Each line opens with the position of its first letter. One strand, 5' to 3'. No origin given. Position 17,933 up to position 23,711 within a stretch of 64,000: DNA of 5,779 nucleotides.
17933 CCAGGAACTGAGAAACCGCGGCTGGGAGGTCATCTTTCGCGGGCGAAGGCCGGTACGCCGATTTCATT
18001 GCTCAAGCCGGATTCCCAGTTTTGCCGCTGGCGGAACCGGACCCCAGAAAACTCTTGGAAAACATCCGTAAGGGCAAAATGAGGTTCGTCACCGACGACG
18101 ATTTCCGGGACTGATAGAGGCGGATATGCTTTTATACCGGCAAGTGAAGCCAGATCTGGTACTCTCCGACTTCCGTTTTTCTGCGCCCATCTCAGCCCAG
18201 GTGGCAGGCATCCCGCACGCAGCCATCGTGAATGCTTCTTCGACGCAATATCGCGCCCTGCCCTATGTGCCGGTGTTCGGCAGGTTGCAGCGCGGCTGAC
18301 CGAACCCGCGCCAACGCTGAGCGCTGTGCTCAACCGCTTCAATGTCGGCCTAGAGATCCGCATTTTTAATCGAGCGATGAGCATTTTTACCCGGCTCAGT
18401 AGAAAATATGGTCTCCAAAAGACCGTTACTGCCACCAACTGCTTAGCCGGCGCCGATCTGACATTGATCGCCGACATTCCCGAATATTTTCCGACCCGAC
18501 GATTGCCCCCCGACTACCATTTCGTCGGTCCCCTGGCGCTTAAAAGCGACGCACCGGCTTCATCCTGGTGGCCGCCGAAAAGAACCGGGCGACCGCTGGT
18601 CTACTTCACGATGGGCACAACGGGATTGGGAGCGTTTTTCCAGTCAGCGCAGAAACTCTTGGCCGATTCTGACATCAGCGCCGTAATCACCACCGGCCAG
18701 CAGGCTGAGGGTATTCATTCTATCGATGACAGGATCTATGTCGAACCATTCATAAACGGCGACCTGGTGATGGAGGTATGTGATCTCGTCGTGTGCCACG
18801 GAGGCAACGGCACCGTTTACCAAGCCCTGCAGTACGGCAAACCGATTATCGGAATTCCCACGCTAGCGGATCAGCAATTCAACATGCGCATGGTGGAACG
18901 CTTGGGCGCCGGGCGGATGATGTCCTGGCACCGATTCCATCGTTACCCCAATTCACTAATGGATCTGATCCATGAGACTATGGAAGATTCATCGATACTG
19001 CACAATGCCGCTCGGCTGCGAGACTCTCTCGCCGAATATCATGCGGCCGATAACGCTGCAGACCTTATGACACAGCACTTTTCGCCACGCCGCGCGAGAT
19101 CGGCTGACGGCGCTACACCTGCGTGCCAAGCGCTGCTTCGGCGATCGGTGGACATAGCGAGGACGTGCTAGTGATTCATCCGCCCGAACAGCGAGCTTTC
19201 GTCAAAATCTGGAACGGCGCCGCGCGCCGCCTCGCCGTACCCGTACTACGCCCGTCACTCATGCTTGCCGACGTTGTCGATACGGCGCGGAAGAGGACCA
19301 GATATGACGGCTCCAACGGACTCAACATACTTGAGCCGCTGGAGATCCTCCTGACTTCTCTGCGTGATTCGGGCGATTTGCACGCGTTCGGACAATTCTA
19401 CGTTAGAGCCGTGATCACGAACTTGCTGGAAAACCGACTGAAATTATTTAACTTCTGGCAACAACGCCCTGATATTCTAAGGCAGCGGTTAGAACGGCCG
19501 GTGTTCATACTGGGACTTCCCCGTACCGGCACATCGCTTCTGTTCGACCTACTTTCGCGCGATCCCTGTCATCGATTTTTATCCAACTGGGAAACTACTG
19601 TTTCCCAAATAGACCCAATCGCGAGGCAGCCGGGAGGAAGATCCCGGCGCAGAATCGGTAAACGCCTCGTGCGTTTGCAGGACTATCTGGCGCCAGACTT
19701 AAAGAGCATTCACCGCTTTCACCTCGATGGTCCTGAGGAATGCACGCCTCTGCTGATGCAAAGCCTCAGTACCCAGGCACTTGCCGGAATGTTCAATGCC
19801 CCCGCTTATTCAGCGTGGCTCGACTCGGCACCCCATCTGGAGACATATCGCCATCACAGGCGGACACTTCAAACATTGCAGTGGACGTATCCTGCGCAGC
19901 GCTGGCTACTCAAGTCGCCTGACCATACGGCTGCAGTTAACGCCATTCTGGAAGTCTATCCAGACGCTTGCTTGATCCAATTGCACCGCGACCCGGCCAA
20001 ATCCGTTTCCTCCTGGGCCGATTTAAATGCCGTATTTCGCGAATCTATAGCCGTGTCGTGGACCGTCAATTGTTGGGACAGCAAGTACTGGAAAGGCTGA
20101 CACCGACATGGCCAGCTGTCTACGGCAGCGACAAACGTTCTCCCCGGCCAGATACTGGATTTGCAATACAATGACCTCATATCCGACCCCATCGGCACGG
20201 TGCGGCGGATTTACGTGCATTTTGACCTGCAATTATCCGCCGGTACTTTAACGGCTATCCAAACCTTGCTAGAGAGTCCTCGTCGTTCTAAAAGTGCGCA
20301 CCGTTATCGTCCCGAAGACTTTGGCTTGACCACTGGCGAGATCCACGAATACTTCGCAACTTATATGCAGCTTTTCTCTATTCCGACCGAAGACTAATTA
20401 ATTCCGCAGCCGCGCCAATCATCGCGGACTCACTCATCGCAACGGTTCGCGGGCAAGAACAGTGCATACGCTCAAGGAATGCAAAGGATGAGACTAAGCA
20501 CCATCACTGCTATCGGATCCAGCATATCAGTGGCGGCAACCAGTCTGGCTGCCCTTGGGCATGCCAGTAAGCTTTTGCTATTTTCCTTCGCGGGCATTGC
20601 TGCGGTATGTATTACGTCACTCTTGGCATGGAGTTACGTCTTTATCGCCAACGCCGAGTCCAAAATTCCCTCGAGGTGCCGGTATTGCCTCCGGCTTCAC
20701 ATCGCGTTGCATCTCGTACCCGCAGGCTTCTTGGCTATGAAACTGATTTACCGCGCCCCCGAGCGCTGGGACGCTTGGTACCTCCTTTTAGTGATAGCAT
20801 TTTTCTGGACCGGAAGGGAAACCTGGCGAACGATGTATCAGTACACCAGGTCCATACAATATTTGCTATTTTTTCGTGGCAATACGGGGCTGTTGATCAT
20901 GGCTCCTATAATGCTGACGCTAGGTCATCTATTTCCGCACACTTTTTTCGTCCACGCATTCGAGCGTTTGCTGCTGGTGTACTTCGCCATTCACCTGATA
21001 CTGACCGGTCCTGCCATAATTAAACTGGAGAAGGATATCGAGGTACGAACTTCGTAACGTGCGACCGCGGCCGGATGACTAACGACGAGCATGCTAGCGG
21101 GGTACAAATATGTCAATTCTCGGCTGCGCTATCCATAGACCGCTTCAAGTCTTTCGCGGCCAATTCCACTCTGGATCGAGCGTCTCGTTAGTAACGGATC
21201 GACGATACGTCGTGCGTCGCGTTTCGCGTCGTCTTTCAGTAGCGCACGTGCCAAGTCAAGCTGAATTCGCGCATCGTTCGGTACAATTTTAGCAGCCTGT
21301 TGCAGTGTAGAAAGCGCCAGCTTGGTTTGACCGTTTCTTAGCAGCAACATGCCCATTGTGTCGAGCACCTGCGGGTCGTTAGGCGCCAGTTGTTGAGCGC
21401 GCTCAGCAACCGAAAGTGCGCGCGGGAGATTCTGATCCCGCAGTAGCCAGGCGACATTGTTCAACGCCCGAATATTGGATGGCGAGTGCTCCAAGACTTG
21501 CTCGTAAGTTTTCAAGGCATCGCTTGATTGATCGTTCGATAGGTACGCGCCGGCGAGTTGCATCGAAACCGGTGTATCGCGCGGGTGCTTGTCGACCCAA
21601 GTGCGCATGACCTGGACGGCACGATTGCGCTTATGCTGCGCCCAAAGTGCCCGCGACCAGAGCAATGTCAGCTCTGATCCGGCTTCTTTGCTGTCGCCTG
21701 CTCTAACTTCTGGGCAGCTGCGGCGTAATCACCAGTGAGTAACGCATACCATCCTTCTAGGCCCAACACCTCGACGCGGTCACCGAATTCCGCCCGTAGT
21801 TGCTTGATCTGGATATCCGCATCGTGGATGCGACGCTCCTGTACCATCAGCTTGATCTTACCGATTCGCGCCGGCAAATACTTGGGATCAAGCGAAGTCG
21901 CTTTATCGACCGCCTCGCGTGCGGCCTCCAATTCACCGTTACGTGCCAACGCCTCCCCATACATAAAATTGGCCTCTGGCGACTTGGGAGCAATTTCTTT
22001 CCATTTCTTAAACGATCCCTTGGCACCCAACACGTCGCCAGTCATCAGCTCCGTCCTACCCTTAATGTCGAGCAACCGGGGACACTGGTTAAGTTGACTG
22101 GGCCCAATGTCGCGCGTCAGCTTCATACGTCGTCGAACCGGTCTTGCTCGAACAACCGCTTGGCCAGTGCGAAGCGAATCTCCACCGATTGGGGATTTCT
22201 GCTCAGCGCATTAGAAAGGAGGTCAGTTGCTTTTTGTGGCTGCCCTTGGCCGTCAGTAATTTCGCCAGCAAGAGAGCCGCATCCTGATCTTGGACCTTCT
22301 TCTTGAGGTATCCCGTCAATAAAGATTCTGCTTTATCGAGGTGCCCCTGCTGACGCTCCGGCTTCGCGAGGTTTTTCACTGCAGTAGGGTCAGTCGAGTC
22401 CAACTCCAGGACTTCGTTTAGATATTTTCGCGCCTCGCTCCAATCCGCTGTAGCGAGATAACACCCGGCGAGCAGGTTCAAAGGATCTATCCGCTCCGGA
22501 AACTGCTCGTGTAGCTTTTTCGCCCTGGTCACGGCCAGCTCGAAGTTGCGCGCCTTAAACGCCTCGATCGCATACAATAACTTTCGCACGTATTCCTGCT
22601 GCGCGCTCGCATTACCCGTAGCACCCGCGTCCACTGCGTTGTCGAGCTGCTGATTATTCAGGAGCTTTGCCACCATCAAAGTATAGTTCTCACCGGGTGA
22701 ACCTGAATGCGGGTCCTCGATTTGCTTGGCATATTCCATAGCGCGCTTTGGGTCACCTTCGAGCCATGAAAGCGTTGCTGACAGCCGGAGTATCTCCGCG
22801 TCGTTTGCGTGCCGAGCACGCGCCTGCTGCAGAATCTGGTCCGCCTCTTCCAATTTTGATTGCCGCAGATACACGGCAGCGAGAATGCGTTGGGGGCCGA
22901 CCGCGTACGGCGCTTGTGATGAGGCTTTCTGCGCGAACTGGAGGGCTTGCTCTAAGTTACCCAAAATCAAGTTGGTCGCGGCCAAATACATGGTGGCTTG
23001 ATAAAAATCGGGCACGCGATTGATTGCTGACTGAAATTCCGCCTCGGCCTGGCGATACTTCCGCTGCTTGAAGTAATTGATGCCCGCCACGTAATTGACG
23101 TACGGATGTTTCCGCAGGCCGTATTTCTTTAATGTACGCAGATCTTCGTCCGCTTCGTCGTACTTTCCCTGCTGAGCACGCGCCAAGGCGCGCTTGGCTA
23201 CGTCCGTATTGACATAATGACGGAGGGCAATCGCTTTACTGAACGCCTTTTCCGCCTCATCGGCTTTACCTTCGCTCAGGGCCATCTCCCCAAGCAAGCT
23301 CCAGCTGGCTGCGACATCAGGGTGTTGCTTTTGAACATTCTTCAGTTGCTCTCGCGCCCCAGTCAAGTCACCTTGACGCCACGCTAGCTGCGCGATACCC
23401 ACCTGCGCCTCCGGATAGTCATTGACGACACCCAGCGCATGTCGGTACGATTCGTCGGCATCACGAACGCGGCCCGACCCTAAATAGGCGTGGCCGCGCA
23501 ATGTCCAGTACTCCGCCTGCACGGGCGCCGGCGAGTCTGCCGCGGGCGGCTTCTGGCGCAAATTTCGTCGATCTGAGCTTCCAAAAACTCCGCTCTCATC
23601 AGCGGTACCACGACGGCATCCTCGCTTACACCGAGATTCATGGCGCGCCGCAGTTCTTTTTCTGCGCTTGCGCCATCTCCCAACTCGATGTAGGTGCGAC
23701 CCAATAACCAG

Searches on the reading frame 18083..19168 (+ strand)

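Call 43: search_protein_families(library=pfam, max_evalue=0.00001, proteins=[window:18083-19168:+])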
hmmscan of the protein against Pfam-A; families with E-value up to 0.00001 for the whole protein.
window:18083-19168:+ (362 aa): 3 families
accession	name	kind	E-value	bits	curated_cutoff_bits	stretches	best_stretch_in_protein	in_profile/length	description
PF06722.18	EryCIII-like_C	-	2.2e-11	44.4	31.7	1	194-317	8-130/145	Erythromycin biosynthesis protein CIII-like, C-terminal domain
PF04101.22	Glyco_tran_28_C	-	8.9e-11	42.5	22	1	175-306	4-147/166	Glycosyltransferase family 28 C-terminal domain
PF00201.24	UDPGT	-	4.8e-07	29.4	19.5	1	237-312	345-418/499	UDP-glucoronosyl and UDP-glucosyl transferase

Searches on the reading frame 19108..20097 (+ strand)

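Call 43: search_protein_families(library=pfam, max_evalue=0.00001, proteins=[window:19108-20097:+])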
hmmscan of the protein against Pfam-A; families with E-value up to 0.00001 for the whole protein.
window:19108-20097:+ (330 aa): 1 family
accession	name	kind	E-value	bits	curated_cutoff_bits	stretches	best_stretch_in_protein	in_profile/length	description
PF13469.12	Sulfotransfer_3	-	8.7e-26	92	27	1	131-315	1-154/216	Sulfotransferase family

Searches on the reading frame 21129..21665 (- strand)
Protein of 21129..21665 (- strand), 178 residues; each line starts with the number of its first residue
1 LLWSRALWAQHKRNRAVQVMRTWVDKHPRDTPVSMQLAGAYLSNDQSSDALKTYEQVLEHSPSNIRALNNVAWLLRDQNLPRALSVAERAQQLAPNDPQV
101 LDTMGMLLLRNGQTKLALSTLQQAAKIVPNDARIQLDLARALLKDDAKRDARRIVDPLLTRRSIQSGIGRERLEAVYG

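Call 43: search_protein_families(library=pfam, max_evalue=0.00001, proteins=[window:21129-21665:-])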
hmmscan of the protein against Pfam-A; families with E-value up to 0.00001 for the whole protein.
window:21129-21665:- (178 aa): 16 families
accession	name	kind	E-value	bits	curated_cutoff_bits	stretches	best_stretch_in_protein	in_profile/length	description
PF14559.12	TPR_19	-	3.4e-21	75.8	25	1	108-159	1-52/68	Tetratricopeptide repeat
PF13428.12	TPR_14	-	5.5e-17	61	23.5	0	99-141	2-44/44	Tetratricopeptide repeat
PF13432.12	TPR_16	-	2.2e-13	50.8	32.7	1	37-98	3-65/65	Tetratricopeptide repeat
PF13431.12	TPR_17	-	5.9e-13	48.4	24.4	0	53-78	1-26/34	Tetratricopeptide repeat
PF07719.23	TPR_2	-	3.3e-11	42.8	27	0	99-131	2-34/34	Tetratricopeptide repeat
PF24575.1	TPR_Slam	-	8.5e-11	42.7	35.2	0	2-51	50-101/104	Surface lipoprotein assembly modifier, N-terminal TPR repeats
PF13371.12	TPR_9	-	4.6e-10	39.8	35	1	72-143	3-72/73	Tetratricopeptide repeat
PF13424.12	TPR_12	-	2.8e-09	37.5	30.1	0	67-127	5-74/77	Tetratricopeptide repeat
PF23914.1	TPR_CcmH_CycH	-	1.2e-08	35.4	42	0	103-157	55-112/158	Cytochrome c-type biogenesis protein H TPR domain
PF13414.12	TPR_11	-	2.8e-08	33.8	26.8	0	109-144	5-40/42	TPR repeat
PF00515.34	TPR_1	-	1.3e-07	31.6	27.8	0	36-64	6-34/34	Tetratricopeptide repeat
PF03704.23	BTAD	-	4e-07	30.9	22.1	0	8-59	73-124/146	Bacterial transcriptional activator domain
PF13174.12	TPR_6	-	1.6e-06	28.8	26.3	0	104-130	6-32/33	Tetratricopeptide repeat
PF14561.12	TPR_20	-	4.2e-06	27.4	25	0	117-173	7-64/90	Tetratricopeptide repeat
PF12895.13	ANAPC3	-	7.3e-06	26.6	27.2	0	79-153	4-77/82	Anaphase-promoting complex, cyclosome, subunit 3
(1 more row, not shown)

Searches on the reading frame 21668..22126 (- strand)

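Call 43: search_protein_families(library=pfam, max_evalue=0.00001, proteins=[window:21668-22126:-])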
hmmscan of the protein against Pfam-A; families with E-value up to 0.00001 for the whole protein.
window:21668-22126:- (152 aa): 6 families
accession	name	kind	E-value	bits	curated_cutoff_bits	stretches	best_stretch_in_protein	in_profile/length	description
PF13432.12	TPR_16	-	2.7e-11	44.1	32.7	0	42-82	27-63/65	Tetratricopeptide repeat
PF07719.23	TPR_2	-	8.7e-11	41.5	27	0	50-83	1-34/34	Tetratricopeptide repeat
PF14559.12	TPR_19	-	3e-10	40.7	25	0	30-82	5-57/68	Tetratricopeptide repeat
PF13428.12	TPR_14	-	2.1e-09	37.5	23.5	0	50-92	1-43/44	Tetratricopeptide repeat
PF23914.1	TPR_CcmH_CycH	-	3.1e-07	30.8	42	0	63-147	63-150/158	Cytochrome c-type biogenesis protein H TPR domain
PF13181.12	TPR_8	-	1e-06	28.8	25.7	0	51-83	2-34/34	Tetratricopeptide repeat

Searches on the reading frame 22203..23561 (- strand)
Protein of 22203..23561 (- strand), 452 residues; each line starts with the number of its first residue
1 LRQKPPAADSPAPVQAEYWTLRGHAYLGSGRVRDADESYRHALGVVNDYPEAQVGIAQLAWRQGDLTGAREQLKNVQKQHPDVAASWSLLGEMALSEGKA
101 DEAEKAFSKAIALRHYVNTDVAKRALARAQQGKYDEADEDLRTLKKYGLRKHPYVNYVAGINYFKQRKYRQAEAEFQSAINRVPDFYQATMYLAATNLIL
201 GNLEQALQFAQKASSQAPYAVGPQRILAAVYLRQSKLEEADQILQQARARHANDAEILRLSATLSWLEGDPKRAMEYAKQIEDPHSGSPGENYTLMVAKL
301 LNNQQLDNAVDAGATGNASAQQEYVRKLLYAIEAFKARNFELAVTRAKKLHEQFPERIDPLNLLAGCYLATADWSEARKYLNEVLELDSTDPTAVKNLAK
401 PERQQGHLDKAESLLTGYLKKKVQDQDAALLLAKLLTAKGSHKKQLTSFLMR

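Call 43: search_protein_families(library=pfam, max_evalue=0.00001, proteins=[window:22203-23561:-])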
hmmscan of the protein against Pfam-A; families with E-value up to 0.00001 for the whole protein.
window:22203-23561:- (452 aa): 20 families
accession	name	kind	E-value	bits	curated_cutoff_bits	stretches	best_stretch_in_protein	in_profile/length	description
PF13432.12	TPR_16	-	1.7e-34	118.3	32.7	3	56-112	3-59/65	Tetratricopeptide repeat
PF14559.12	TPR_19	-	6.1e-30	103.8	25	2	334-398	1-64/68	Tetratricopeptide repeat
PF07719.23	TPR_2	-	5.1e-22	76.6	27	0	361-390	4-33/34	Tetratricopeptide repeat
PF13428.12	TPR_14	-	4.2e-21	73.7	23.5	0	50-93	1-44/44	Tetratricopeptide repeat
PF13424.12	TPR_12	-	4.6e-17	62.4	30.1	0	52-114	5-75/77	Tetratricopeptide repeat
PF00515.34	TPR_1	-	1e-16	60.4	27.8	0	84-114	1-31/34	Tetratricopeptide repeat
PF23914.1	TPR_CcmH_CycH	-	3.2e-16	60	42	1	78-184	44-152/158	Cytochrome c-type biogenesis protein H TPR domain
PF12895.13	ANAPC3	-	4.4e-14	53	27.2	0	339-415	4-79/82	Anaphase-promoting complex, cyclosome, subunit 3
PF13181.12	TPR_8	-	4.8e-14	51.7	25.7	0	16-44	1-29/34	Tetratricopeptide repeat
PF25064.1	ARM_TT21_5th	-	1.7e-11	44.9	27.8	0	163-217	11-65/117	TT21 fifth ARM repeats domain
PF25060.1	ARM_TT21_2nd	-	3.5e-11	43.5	27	0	15-108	55-149/270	Tetratricopeptide repeat protein 21 second ARM domain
PF25062.1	ARM_TT21_N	-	7.4e-11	42.6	40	0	236-376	81-220/222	Tetratricopeptide repeat protein 21 N-terminal ARM repeat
PF13174.12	TPR_6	-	2.1e-10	41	26.3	0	51-82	1-32/33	Tetratricopeptide repeat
PF25058.1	ARM_TT21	-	2.6e-07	31.2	27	0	150-283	4-122/155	Tetratricopeptide repeat protein 21 ARM repeat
PF13176.12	TPR_7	-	3.5e-07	30.2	27.9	0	361-391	2-32/36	Tetratricopeptide repeat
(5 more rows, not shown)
